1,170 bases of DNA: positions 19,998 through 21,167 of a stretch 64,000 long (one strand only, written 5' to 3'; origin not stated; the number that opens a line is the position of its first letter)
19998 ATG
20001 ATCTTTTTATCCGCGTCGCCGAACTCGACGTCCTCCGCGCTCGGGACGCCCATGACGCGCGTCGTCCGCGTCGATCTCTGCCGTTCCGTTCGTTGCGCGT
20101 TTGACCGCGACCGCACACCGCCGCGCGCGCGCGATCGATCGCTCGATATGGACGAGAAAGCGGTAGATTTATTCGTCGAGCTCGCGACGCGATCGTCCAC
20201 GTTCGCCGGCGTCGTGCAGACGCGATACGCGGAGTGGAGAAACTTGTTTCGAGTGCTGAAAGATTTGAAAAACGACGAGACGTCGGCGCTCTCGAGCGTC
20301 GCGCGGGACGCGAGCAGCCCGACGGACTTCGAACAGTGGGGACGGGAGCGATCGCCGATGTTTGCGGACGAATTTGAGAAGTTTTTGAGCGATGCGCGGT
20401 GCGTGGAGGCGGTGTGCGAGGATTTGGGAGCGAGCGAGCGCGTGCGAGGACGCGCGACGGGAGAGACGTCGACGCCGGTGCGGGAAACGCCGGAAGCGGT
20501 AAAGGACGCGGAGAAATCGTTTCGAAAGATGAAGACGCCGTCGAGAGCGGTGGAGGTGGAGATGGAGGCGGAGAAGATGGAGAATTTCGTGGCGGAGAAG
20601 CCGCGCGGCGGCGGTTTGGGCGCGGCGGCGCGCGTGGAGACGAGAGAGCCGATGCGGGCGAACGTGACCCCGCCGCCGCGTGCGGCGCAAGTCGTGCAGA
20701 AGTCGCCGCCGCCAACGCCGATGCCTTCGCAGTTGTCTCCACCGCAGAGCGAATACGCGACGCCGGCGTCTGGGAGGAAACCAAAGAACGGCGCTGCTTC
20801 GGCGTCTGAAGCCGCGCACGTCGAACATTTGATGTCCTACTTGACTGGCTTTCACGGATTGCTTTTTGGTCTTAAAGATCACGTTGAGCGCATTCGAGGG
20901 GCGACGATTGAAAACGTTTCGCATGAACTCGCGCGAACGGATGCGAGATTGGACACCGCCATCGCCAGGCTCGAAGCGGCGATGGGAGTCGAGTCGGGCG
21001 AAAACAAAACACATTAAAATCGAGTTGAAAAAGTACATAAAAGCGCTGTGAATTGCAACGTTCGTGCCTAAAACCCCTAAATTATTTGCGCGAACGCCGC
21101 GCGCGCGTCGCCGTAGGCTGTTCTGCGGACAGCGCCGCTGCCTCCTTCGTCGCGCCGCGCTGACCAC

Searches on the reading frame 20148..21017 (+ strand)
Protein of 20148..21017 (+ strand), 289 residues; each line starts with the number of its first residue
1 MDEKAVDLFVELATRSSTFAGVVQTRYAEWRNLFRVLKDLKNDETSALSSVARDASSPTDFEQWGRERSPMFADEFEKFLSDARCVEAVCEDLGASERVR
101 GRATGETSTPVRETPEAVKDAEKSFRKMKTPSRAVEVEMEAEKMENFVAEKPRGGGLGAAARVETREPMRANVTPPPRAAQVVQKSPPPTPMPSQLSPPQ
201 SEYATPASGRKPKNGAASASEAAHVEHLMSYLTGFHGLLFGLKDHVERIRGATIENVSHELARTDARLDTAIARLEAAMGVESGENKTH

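Call 46: search_protein_families(library=pfam, proteins=[window:20148-21017:+])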
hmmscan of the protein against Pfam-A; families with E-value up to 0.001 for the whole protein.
window:20148-21017:+ (289 aa): 0 families

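Call 66: find_homologous_proteins(query=window:20148-21017:+)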
Query window:20148-21017:+ (289 aa): 20 proteins with E <= 0.001 among 5314 candidates.
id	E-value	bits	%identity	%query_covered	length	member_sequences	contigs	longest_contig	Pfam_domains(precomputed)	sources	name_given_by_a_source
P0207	3.9e-183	625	100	100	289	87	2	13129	-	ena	-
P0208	3.3e-154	530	97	89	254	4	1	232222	-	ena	-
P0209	2.4e-130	452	84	89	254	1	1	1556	-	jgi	jgi:hypothetical protein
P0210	3.3e-103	363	63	99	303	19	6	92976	-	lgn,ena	-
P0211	1.2e-101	358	63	99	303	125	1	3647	-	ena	-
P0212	1.2e-98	348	62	99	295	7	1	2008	-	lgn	-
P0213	1.3e-96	341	60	99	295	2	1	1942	-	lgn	-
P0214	1.7e-93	331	63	97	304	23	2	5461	-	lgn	-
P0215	1.7e-90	321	60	97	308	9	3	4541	-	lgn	-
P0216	4.7e-89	317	60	98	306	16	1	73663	-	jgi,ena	-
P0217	9.8e-82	293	57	95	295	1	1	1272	-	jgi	jgi:hypothetical protein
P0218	4.1e-81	291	59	93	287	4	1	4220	-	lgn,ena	-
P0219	1.0e-80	289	56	99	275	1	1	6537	-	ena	-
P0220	7.9e-80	286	57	97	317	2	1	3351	-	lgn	-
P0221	8.1e-80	286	57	97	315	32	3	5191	-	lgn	-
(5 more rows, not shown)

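Call 67: find_encoding_contigs(protein=P0210, flank=1500, max_places=4)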
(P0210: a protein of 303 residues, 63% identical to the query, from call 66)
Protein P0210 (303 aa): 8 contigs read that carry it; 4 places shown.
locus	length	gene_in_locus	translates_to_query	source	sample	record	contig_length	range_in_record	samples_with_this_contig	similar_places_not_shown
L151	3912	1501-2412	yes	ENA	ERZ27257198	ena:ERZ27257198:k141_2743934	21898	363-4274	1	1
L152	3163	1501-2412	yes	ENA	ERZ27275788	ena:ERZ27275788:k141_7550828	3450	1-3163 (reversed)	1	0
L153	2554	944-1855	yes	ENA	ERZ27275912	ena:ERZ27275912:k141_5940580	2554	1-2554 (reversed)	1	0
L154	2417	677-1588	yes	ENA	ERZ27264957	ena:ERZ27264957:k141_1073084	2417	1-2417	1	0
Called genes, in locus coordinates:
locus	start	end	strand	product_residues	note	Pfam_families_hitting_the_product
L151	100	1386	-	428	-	PF21236:OB_PRS7, PF00004:AAA, PF13401:AAA_22 (faint), PF17862:AAA_lid_3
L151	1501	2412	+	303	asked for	-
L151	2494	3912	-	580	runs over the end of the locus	PF15963:Myb_DNA-bind_7, PF00249:Myb_DNA-binding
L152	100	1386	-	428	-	PF21236:OB_PRS7, PF00004:AAA, PF13401:AAA_22 (faint), PF17862:AAA_lid_3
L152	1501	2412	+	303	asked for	-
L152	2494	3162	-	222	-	?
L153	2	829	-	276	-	?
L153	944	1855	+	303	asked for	-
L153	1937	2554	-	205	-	?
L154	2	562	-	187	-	?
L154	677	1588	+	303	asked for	-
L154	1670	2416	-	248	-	?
